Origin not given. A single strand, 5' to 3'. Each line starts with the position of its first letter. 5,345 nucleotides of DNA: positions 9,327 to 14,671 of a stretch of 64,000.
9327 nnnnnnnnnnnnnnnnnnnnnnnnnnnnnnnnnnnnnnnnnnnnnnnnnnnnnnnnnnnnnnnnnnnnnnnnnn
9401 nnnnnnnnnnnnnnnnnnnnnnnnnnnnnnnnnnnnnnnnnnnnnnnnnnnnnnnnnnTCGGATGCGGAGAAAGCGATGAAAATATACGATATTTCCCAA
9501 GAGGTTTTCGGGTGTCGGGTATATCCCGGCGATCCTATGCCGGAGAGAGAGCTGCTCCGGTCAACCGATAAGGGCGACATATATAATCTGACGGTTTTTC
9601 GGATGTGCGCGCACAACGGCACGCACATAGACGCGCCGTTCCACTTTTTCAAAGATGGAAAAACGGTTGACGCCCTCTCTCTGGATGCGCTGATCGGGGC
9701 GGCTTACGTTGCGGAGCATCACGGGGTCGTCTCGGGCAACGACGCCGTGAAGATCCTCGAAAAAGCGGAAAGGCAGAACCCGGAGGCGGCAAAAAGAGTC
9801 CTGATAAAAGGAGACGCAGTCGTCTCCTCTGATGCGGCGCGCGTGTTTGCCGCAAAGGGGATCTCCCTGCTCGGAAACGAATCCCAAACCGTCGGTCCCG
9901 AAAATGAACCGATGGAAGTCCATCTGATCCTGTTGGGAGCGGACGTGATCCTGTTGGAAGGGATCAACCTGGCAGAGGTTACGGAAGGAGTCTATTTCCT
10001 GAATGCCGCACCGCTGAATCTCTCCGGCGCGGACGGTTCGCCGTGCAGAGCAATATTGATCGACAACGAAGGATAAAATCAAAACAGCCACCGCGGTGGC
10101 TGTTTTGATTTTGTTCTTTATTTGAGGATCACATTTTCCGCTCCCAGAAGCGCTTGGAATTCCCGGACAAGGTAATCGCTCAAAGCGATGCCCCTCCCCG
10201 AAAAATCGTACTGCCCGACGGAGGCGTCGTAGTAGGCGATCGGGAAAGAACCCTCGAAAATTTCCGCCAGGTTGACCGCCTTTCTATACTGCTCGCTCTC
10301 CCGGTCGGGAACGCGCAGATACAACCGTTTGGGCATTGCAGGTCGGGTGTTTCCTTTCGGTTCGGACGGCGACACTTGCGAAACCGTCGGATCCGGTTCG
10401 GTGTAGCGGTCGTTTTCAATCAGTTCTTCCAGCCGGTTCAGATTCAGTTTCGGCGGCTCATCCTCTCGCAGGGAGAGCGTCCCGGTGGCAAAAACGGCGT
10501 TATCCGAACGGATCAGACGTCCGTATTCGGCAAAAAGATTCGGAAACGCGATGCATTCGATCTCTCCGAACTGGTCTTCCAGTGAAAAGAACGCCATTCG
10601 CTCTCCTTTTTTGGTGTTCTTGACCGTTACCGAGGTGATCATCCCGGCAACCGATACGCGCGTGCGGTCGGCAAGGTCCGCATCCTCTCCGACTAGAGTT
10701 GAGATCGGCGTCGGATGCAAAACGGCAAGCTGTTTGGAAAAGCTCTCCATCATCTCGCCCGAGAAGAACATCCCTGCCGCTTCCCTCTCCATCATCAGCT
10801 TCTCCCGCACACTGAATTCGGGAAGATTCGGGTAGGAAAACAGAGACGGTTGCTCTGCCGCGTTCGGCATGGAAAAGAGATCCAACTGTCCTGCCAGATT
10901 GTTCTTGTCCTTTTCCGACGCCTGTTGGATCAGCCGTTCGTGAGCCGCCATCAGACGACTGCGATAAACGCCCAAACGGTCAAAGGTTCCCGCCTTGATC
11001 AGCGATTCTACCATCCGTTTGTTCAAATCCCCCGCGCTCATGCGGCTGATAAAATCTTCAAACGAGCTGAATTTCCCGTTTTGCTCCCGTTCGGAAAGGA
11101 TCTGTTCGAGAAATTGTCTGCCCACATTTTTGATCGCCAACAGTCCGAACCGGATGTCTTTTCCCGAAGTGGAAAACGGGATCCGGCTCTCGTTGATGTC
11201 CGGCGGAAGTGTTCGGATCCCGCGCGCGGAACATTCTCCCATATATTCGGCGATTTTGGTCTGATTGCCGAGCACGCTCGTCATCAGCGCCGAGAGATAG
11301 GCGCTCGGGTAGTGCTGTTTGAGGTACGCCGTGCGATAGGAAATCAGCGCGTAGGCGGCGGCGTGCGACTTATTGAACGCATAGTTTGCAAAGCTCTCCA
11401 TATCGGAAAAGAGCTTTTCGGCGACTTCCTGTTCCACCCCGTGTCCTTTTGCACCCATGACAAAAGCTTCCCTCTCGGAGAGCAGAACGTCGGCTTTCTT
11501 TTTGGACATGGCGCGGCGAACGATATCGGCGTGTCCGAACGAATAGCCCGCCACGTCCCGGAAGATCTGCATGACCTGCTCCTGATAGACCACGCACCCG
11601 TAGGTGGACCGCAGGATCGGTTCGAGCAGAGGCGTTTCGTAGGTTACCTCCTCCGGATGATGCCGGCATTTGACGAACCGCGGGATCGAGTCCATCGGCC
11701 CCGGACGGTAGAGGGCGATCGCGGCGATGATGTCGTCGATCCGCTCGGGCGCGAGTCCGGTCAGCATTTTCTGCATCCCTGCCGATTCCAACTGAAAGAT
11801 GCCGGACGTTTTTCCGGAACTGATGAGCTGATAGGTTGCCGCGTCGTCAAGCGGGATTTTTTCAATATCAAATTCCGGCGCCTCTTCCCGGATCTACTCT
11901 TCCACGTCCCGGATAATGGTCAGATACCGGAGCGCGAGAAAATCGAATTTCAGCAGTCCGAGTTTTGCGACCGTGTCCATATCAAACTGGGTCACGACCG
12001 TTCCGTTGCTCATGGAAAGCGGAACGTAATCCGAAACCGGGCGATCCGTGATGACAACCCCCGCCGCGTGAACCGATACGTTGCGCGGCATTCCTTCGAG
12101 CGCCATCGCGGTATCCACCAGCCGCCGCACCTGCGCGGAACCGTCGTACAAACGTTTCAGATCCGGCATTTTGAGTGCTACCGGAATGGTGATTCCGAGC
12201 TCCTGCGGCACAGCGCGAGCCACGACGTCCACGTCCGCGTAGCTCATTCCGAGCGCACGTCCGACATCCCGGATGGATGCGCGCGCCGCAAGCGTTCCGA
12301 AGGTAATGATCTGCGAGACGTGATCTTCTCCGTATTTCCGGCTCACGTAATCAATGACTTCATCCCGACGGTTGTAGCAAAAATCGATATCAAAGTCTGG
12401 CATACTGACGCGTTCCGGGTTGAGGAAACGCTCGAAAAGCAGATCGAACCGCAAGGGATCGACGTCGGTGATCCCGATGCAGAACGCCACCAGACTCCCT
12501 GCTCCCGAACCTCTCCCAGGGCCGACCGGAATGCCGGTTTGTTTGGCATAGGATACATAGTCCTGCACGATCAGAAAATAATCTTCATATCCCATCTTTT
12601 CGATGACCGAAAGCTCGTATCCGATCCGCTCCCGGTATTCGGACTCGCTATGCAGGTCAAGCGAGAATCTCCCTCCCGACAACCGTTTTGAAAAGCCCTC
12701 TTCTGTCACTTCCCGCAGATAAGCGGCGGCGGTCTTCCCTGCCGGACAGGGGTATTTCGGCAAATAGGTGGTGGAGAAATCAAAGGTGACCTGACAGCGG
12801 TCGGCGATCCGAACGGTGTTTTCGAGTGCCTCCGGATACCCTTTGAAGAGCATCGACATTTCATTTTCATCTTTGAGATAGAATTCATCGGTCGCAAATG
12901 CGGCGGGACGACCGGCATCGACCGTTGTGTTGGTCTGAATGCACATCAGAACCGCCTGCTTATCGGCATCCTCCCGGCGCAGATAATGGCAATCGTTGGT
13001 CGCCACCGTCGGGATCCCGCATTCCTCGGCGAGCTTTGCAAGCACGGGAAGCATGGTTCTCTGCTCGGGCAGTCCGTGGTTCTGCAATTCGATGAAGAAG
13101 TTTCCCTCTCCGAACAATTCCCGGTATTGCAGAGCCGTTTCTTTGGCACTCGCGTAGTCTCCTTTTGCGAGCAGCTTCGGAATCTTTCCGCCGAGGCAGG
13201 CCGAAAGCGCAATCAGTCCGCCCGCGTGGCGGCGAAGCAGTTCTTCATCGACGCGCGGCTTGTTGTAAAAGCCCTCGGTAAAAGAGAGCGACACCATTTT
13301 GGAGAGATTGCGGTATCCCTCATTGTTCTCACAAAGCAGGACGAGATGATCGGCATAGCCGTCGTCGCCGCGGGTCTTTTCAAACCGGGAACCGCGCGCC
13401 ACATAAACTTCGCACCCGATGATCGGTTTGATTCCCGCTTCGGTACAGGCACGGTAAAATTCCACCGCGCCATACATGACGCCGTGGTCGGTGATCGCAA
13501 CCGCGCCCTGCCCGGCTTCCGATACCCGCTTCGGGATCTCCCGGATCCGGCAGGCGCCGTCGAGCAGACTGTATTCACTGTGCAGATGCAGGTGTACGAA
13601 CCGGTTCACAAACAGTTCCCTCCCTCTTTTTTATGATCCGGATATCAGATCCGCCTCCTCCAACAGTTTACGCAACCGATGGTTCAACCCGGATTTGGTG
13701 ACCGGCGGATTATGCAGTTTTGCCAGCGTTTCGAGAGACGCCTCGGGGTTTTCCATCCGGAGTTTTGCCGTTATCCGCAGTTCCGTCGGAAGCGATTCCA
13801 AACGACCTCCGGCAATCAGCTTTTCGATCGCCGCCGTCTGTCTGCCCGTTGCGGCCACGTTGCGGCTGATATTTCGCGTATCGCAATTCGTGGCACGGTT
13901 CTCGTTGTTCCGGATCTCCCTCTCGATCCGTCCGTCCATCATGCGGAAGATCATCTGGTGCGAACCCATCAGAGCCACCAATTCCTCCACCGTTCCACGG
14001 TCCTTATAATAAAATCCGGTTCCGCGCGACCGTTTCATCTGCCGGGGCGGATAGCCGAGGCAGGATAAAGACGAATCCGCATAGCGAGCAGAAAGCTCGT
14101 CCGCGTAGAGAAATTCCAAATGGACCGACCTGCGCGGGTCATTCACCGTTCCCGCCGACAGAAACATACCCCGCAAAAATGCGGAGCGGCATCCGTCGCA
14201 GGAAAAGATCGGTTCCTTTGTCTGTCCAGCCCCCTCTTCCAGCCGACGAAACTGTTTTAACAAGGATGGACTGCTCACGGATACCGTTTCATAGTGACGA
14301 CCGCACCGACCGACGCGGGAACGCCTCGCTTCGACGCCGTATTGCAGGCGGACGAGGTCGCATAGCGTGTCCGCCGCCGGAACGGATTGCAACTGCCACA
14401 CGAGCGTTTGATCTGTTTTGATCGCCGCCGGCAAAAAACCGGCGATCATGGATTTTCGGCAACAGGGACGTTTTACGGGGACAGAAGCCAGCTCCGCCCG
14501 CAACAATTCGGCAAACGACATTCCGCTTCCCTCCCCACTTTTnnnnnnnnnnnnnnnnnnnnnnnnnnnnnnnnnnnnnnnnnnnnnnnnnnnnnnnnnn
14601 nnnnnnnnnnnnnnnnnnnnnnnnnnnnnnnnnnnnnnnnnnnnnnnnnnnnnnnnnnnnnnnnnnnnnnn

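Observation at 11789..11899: Single in-frame TAG inside the otherwise intact essential dnaE gene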

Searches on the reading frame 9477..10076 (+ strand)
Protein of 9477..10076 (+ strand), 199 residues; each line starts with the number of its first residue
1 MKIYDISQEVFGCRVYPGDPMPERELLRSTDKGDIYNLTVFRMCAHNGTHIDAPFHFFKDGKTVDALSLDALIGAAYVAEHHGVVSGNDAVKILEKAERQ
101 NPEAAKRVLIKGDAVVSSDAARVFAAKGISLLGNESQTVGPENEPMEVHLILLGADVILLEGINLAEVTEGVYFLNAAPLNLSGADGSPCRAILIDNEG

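Call 17: find_encoding_contigs(protein=window:9477-10076:+, flank=10000, max_places=10)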
Protein window:9477-10076:+ (199 aa): no gene with exactly this product is on record in the collection.

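Call 22: search_protein_families(library=pfam, proteins=[window:9477-10076:+], max_evalue=0.00001)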
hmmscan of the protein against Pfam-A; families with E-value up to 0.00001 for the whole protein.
window:9477-10076:+ (199 aa): 1 family
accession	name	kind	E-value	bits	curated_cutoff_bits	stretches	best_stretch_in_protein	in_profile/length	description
PF04199.19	Cyclase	-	6.6e-13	49.5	23.1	1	5-135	2-136/142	Putative cyclase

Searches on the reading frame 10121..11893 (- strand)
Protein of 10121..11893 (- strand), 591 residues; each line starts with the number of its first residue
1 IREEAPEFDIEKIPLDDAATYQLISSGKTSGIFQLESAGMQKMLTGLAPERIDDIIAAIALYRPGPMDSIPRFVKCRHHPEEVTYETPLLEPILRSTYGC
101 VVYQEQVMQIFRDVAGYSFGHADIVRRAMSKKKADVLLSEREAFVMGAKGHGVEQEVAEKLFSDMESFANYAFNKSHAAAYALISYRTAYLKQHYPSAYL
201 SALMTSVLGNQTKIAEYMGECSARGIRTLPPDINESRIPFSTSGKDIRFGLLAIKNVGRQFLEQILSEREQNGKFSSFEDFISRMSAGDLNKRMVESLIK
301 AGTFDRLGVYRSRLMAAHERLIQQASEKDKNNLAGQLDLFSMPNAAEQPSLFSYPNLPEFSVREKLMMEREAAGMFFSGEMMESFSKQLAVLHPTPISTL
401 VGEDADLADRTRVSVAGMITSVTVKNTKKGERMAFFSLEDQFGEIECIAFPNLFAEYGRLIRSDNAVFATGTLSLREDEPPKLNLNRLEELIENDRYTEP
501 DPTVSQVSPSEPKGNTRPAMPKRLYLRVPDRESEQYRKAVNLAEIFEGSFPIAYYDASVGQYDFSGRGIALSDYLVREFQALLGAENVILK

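Call 43: search_protein_families(library=pfam, proteins=[window:10121-11893:-], max_evalue=0.00001)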
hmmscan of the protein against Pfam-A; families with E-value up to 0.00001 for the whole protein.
window:10121-11893:- (591 aa): 3 families
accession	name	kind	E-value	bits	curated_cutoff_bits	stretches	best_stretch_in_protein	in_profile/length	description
PF17657.6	DNA_pol3_finger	-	6.6e-56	188.6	22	1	5-151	17-165/166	Bacterial DNA polymerase III alpha subunit finger domain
PF14579.12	HHH_6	-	1.9e-28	98.9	25.6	1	225-313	1-89/90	Helix-hairpin-helix motif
PF01336.31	tRNA_anti-codon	-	1.3e-11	44.7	27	1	413-491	1-75/75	OB-fold nucleic acid binding domain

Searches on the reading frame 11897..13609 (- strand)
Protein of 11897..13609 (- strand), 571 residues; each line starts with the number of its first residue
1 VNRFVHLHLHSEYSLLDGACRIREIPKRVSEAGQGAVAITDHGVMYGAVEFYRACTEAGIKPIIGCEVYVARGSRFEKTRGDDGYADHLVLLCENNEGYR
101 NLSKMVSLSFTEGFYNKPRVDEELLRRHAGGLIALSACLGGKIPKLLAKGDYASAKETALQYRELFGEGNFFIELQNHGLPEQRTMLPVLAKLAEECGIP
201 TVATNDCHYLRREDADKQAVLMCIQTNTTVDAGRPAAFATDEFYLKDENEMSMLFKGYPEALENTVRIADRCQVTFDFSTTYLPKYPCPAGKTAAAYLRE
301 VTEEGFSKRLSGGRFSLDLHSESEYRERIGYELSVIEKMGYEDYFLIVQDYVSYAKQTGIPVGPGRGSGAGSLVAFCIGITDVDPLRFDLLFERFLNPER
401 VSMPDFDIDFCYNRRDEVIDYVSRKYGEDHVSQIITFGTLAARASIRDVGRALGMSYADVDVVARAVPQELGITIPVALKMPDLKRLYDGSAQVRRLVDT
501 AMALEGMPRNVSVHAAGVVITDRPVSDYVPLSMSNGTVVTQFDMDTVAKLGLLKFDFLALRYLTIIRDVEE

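Call 13: find_encoding_contigs(protein=window:11897-13609:-, flank=10000, max_places=10)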
Protein seq(571 aa) (571 aa): no gene with exactly this product is on record in the collection.

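Call 28: find_homologous_proteins(query=window:11897-13609:-, max_evalue=1e-100)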
Query seq(571 aa) (571 aa): 7438 proteins with E <= 1e-100 among 8000 candidates; the best 120 are listed.
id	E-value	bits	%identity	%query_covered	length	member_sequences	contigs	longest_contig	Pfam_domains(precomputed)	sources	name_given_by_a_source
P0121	0.0e+0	1035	78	100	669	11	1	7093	PF02811.27,PF17657.7,PF07733.19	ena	-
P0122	0.0e+0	1035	78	100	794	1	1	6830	PF02811.27,PF17657.7,PF07733.19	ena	-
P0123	1.7e-294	996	76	100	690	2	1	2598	PF02811.27,PF17657.7,PF07733.19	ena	-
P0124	1.4e-273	927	71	99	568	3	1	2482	PF02811.27,PF07733.19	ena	-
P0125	5.4e-270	915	69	100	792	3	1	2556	PF02811.27,PF17657.7,PF07733.19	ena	-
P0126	1.4e-266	904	69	99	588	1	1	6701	PF02811.27,PF07733.19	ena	-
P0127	1.6e-264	897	69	99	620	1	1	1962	PF02811.27,PF17657.7,PF07733.19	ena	-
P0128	1.2e-263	894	67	100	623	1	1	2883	PF02811.27,PF07733.19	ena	-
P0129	1.2e-263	894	69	99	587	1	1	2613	PF02811.27,PF07733.19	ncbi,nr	ncbi:MAG: DNA polymerase III subunit alpha, partial [Clostridia bacterium]|nr:DNA polymerase III sub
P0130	1.3e-260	884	66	99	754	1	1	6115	PF02811.27,PF17657.7,PF07733.19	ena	-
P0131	3.4e-260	883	68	99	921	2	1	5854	PF02811.27,PF14579.13,PF17657.7,PF07733.19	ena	-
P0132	7.8e-260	881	68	100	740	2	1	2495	PF02811.27,PF17657.7,PF07733.19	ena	-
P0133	6.8e-259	878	68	99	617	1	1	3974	PF02811.27,PF17657.7,PF07733.19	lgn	-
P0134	7.7e-258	875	68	99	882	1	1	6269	PF02811.27,PF14579.13,PF17657.7,PF07733.19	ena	-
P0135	1.5e-256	871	66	100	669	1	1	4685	PF02811.27,PF17657.7,PF07733.19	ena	-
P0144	2.9e-250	850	65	99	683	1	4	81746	PF02811.27,PF17657.7,PF07733.19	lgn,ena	-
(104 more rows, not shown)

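Call 43: search_protein_families(library=pfam, proteins=[window:11897-13609:-], max_evalue=0.00001)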
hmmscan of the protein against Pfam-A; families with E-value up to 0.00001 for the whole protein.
window:11897-13609:- (571 aa): 2 families
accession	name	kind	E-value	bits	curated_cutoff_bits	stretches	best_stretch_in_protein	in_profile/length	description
PF07733.18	DNA_pol3_alpha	-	8.1e-102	340.7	23.9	1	297-559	2-260/260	Bacterial DNA polymerase III alpha NTPase domain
PF02811.25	PHP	-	1.9e-58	197.8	26.4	1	6-178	1-164/164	PHP domain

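Call 50: find_encoding_contigs(protein=P0144, flank=8000, max_places=2)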
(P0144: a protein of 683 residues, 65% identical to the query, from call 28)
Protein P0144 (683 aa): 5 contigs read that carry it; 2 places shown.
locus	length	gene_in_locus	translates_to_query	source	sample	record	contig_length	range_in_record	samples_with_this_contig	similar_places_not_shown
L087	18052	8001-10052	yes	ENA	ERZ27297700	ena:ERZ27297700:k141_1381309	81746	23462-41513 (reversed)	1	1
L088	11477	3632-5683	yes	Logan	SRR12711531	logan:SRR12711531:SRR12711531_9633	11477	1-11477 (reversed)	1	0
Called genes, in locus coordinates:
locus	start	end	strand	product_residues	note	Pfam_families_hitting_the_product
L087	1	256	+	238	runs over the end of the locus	PF00149:Metallophos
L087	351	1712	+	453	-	PF05697:Trigger_N, PF00254:FKBP_C, PF05698:Trigger_C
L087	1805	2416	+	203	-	PF00574:CLP_protease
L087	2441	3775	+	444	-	PF06689:zf-C4_ClpX, PF05496:RuvB_N (faint), PF00004:AAA, PF07724:AAA_2, PF07728:AAA_5 (weak), PF10431:ClpB_D2-small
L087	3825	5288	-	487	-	PF00478:IMPDH, PF00571:CBS, PF00977:His_biosynth (faint), PF01070:FMN_dh, PF03060:NMO (weak)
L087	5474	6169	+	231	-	PF00702:Hydrolase, PF13419:HAD_2, PF13242:Hydrolase_like (weak)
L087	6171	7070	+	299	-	PF01565:FAD_binding_4, PF02873:MurB_C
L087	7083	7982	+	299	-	PF14527:LAGLIDADG_WhiA, PF02650:HTH_WhiA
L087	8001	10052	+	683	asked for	PF02811:PHP, PF07733:DNA_pol3_alpha, PF17657:DNA_pol3_finger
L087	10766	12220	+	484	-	PF17657:DNA_pol3_finger, PF14579:HHH_6, PF04919:DUF655 (weak), PF01336:tRNA_anti-codon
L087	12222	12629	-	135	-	-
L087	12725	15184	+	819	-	PF00912:Transgly, PF00905:Transpeptidase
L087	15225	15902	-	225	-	PF04239:DUF421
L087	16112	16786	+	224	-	PF00072:Response_reg, PF00486:Trans_reg_C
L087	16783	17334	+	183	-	-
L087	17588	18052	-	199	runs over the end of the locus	PF21176:RecR_HhH, PF02132:RecR_ZnF (weak), PF13662:Toprim_4, PF01751:Toprim, PF21175:RecR_C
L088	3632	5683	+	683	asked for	PF02811:PHP, PF07733:DNA_pol3_alpha, PF17657:DNA_pol3_finger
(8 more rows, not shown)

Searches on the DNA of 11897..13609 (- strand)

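Call 51: search_rna_families(source=L087, start=9800, end=11000, threshold=evalue, max_evalue=0.01)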
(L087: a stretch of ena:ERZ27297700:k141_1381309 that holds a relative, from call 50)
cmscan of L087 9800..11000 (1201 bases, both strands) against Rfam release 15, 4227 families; matches with E-value up to 0.01: 2.
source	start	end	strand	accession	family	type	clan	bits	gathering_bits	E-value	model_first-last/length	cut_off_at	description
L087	10082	10253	+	RF02004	group-II-D1D4-5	Intron;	CL00102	127.6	34.5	2.6e-29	1-201/201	no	Group II catalytic intron D1-D4-5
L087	10673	10757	+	RF00029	Intron_gpII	Intron;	-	54.8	40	9.6e-10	1-77/77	no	Group II catalytic intron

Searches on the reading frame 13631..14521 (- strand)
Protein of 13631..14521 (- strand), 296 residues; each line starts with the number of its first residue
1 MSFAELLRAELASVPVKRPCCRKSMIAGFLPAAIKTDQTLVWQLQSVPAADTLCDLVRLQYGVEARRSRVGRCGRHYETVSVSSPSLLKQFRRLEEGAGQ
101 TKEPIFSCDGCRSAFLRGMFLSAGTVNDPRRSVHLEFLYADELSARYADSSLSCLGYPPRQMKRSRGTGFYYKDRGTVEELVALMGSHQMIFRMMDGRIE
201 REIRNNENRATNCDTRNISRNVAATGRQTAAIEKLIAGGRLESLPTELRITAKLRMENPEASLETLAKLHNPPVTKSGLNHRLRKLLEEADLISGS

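Call 16: find_encoding_contigs(protein=window:13631-14521:-, flank=10000, max_places=10)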
Protein window:13631-14521:- (296 aa): no gene with exactly this product is on record in the collection.

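Call 22: search_protein_families(library=pfam, proteins=[window:13631-14521:-], max_evalue=0.00001)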
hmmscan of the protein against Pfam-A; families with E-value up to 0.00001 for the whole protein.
window:13631-14521:- (296 aa): 2 families
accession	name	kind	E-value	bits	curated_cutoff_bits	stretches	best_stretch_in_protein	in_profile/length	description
PF02650.20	HTH_WhiA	-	1e-26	93.6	27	1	208-288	2-82/84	WhiA C-terminal HTH domain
PF14527.11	LAGLIDADG_WhiA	-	2.5e-13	50.4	23.2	1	113-204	2-93/93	WhiA LAGLIDADG-like domain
